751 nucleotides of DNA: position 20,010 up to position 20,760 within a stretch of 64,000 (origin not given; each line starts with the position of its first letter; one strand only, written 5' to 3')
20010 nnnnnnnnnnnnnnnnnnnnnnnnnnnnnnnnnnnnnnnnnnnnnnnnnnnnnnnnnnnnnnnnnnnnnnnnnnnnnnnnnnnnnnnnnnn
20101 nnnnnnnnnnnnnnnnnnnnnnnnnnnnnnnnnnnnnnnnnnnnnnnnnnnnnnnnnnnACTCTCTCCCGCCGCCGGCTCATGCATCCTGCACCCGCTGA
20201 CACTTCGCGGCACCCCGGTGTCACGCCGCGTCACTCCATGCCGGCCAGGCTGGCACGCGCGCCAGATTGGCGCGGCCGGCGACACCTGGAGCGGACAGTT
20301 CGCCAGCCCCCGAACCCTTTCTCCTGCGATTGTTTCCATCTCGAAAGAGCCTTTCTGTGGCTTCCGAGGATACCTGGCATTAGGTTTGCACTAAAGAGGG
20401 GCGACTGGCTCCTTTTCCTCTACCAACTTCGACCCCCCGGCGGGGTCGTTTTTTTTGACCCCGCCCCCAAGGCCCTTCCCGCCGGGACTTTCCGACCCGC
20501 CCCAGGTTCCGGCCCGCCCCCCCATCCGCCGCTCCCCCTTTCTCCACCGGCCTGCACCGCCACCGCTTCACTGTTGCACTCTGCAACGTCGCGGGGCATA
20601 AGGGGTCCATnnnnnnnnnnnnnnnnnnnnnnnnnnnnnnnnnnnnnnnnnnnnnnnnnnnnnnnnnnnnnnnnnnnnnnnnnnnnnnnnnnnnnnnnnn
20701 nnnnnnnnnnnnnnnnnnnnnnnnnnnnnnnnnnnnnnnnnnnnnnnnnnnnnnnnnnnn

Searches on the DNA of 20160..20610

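Call 56: search_rna_families(source=window, start=20160, end=20610, threshold=evalue, max_evalue=10)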
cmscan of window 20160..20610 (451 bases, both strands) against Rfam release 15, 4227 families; matches with E-value up to 10: 6.
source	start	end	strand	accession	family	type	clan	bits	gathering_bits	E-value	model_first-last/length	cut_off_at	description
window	20404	20463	+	RF00519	suhB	Gene; sRNA;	CL00108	18.1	41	0.26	1-77/77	no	Makes More Granules Regulator RNA (mmgR)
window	20396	20453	+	RF01468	rli32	Gene; sRNA;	-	15.3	100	0.99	1-147/147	no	Listeria sRNA rli32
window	20248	20303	-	RF02228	sX9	Gene; sRNA;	-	13.9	44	4.9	1-76/76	no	Xanthomonas sRNA sX9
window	20266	20349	-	RF02227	sX8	Gene; sRNA;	-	13.1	50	7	1-82/82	no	Proteobacterial sRNA sX8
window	20439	20465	-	RF00036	RRE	Cis-reg;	-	8.4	104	3.3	1-337/337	no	HIV Rev response element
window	20160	20204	-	RF00216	IRES_c-myc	Cis-reg; IRES;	-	8.1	40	4.8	1-46/302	3'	c-myc internal ribosome entry site (IRES)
